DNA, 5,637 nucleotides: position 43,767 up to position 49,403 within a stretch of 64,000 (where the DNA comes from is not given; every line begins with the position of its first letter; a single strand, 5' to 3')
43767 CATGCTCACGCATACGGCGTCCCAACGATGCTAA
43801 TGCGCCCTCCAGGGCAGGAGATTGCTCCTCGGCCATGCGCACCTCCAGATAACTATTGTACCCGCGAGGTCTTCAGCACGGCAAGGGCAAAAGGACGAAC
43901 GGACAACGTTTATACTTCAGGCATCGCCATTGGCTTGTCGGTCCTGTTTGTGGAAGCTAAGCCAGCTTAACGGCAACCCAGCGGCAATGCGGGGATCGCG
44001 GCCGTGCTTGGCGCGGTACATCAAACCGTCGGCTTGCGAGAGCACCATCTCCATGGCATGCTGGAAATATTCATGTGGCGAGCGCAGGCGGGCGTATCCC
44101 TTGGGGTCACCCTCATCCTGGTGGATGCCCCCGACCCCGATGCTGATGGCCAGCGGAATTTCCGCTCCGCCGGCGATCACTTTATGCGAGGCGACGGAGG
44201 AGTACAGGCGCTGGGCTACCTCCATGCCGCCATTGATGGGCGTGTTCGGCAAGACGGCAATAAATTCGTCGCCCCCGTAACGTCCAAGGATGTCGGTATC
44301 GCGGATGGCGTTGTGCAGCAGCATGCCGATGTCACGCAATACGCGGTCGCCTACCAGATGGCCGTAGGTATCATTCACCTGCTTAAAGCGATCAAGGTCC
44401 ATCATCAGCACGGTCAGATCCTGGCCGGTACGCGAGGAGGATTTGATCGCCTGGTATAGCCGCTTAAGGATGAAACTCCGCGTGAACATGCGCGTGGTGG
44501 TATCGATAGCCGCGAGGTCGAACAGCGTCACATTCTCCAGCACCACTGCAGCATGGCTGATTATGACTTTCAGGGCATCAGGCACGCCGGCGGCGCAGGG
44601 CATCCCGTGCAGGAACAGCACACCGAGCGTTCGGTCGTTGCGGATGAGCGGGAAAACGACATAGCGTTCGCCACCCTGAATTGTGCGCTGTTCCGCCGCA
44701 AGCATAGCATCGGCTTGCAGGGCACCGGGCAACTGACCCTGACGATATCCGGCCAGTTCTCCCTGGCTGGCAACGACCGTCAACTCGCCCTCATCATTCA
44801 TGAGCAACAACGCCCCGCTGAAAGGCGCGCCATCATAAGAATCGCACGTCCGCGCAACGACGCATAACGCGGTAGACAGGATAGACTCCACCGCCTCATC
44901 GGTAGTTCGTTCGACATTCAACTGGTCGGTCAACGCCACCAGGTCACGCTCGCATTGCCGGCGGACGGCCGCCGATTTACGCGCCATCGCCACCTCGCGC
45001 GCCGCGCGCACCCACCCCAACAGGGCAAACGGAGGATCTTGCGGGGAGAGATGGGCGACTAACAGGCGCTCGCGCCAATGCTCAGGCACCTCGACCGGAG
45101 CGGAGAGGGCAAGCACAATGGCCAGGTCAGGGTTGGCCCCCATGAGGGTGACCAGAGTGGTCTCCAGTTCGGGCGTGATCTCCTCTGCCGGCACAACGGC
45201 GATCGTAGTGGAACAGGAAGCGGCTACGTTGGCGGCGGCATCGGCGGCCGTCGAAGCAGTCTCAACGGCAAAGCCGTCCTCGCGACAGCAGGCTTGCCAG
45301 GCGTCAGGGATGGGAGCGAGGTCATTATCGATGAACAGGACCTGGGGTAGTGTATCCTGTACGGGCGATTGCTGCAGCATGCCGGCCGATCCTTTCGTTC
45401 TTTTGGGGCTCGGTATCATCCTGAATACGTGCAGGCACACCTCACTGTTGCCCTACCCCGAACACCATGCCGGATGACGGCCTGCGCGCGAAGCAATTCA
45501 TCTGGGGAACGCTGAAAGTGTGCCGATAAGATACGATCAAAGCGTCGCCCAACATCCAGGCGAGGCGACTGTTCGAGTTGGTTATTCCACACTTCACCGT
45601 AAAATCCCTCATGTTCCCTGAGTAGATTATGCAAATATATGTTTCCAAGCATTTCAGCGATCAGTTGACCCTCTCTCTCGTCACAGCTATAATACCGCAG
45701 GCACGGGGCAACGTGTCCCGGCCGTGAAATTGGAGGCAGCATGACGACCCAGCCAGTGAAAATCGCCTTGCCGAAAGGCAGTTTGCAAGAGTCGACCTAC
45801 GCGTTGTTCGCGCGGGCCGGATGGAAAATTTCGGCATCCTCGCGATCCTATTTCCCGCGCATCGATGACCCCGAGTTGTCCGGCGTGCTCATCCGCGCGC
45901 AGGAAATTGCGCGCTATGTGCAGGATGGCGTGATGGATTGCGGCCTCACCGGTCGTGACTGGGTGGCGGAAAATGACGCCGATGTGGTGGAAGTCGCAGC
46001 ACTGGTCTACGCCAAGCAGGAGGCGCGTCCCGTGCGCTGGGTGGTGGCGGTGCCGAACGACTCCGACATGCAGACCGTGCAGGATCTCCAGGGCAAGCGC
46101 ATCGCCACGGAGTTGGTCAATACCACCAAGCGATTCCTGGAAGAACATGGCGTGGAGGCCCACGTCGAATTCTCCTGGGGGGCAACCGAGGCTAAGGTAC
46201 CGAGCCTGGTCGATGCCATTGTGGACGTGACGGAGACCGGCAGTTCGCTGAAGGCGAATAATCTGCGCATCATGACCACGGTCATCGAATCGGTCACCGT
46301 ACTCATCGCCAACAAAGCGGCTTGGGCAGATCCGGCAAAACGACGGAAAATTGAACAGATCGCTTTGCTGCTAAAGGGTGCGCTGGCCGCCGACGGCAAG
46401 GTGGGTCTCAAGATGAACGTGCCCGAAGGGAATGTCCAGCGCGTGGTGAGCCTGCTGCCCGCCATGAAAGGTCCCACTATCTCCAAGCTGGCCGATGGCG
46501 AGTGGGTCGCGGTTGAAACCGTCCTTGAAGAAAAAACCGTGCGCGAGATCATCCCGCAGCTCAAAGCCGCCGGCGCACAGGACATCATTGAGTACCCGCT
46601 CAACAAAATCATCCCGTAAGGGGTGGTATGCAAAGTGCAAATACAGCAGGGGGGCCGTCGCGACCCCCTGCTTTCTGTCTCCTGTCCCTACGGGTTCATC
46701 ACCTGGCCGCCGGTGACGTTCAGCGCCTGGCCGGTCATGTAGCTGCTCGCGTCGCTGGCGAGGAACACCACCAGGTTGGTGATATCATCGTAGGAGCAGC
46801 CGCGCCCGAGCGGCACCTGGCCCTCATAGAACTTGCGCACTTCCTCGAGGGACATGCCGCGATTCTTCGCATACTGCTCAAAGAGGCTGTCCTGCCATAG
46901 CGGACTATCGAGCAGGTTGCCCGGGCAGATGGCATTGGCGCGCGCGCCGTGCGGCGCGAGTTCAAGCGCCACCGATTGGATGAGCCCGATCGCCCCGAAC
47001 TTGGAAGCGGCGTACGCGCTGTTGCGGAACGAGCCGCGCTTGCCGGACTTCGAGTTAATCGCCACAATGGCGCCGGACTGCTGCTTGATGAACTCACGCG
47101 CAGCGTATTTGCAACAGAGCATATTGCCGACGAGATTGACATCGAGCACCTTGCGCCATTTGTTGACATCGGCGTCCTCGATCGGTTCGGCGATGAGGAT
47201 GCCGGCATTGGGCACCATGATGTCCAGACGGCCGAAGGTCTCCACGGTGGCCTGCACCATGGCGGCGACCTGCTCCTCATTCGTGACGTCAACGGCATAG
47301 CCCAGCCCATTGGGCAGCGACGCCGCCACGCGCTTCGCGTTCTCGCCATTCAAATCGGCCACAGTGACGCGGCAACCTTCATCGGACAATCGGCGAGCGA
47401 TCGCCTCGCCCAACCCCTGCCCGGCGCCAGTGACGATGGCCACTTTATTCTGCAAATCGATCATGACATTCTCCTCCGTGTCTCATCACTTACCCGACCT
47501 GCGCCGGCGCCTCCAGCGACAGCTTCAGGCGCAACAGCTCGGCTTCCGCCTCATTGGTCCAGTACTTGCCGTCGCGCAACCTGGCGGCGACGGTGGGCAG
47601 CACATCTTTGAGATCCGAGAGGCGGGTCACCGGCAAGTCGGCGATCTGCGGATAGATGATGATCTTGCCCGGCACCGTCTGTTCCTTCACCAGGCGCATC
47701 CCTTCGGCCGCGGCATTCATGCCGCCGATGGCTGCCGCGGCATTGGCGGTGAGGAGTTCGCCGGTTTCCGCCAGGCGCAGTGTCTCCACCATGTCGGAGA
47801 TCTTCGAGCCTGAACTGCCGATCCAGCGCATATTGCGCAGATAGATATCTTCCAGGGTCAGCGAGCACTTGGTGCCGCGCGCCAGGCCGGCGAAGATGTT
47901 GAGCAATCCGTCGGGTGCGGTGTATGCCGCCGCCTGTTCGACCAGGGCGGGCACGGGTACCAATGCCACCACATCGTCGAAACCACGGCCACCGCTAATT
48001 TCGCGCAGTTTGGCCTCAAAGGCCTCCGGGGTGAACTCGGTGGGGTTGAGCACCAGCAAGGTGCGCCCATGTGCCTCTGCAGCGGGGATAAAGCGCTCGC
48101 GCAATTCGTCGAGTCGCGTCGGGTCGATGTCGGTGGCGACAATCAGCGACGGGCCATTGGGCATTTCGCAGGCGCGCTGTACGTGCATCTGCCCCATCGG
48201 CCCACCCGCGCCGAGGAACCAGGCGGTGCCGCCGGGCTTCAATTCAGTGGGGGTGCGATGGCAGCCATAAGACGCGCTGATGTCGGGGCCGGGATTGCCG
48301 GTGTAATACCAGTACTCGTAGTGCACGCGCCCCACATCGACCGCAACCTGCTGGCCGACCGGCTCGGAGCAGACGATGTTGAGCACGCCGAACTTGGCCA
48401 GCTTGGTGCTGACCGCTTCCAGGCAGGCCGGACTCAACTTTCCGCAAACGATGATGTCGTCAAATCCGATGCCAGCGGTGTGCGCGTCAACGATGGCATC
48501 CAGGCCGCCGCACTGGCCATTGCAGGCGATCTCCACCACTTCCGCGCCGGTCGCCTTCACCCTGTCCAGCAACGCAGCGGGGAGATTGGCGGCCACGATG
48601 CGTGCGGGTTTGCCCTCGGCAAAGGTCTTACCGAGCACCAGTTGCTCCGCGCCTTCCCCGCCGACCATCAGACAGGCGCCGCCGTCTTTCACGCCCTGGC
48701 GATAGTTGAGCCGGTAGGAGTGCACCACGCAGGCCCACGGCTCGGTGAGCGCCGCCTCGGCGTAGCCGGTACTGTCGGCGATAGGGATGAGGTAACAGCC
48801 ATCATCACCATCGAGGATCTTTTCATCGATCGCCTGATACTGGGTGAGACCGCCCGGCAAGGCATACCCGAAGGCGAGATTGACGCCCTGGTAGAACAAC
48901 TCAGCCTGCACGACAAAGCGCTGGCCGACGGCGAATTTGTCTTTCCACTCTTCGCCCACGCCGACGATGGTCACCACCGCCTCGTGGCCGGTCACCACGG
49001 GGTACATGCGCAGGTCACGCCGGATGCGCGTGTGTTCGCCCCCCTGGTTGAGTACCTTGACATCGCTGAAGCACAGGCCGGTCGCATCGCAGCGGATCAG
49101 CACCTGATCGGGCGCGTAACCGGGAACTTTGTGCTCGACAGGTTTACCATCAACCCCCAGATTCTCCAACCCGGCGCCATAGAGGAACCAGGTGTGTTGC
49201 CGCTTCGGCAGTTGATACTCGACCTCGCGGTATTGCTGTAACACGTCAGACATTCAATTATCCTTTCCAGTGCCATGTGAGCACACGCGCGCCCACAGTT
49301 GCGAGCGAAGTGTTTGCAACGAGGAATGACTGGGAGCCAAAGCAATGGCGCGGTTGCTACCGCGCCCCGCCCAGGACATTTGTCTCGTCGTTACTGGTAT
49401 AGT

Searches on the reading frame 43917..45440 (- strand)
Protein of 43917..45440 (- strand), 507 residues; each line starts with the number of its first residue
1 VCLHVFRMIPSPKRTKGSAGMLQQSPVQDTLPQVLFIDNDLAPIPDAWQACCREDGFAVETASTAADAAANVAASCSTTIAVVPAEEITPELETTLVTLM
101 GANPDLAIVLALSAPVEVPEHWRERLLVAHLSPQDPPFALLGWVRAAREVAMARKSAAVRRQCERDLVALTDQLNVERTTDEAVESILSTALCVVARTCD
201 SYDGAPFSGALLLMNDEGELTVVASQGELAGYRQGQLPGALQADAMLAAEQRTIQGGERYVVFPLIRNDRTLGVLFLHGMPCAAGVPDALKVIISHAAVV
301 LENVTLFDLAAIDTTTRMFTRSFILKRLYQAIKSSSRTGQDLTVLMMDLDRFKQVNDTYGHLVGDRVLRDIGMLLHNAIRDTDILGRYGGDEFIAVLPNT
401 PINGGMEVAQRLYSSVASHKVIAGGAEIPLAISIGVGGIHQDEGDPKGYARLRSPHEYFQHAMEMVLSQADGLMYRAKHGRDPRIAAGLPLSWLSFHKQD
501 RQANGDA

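Call 64: search_protein_families(library=pfam, proteins=[window:43917-45440:-], max_evalue=0.0001)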
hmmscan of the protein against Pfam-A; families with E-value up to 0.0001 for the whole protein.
window:43917-45440:- (507 aa): 1 family
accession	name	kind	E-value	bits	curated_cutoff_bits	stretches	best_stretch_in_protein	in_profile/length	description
PF00990.26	GGDEF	-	5.5e-35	121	23.8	1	310-444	1-137/161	Diguanylate cyclase, GGDEF domain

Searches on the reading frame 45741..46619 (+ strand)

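Call 64: search_protein_families(library=pfam, proteins=[window:45741-46619:+], max_evalue=0.0001)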
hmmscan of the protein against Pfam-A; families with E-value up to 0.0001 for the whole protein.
window:45741-46619:+ (292 aa): 3 families
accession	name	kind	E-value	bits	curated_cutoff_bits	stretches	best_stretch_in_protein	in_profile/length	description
PF01634.23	HisG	-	7.1e-46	156.5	25.5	1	52-212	1-157/158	ATP phosphoribosyltransferase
PF08029.16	HisG_C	-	5e-28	97.5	23.5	1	217-289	1-73/73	HisG, C-terminal domain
PF12974.12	Phosphonate-bd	-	7.6e-05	22.6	27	0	75-129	62-116/242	ABC transporter, phosphonate, periplasmic substrate-binding protein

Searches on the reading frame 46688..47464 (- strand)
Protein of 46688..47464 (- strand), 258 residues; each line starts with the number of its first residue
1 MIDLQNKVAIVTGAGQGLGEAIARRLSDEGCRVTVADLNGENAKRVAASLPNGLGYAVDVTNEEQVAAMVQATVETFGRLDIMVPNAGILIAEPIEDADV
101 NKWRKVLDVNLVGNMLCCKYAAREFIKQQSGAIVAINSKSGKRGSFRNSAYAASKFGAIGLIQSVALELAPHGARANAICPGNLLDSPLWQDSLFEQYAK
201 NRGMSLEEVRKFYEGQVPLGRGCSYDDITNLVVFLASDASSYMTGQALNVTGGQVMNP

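Call 64: search_protein_families(library=pfam, proteins=[window:46688-47464:-], max_evalue=0.0001)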
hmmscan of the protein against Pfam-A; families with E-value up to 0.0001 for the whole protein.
window:46688-47464:- (258 aa): 3 families
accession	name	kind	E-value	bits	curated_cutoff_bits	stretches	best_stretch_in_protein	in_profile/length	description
PF13561.12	adh_short_C2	-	7.4e-56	189.8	27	1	13-253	1-234/236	Enoyl-(Acyl carrier protein) reductase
PF00106.31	adh_short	-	4.9e-54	183.2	26.6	1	7-189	1-186/195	short chain dehydrogenase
PF08659.16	KR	-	9.1e-09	35.9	22.6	1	10-154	4-152/180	KR domain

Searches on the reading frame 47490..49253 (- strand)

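Call 64: search_protein_families(library=pfam, proteins=[window:47490-49253:-], max_evalue=0.0001)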
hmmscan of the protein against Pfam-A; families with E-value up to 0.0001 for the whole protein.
window:47490-49253:- (587 aa): 2 families
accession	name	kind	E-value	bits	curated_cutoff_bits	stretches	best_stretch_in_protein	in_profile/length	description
PF00107.32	ADH_zinc_N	-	6.5e-12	46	31.8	1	354-495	3-127/129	Zinc-binding dehydrogenase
PF08240.17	ADH_N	-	1e-10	42.2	23.5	1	48-145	2-97/104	Alcohol dehydrogenase GroES-like domain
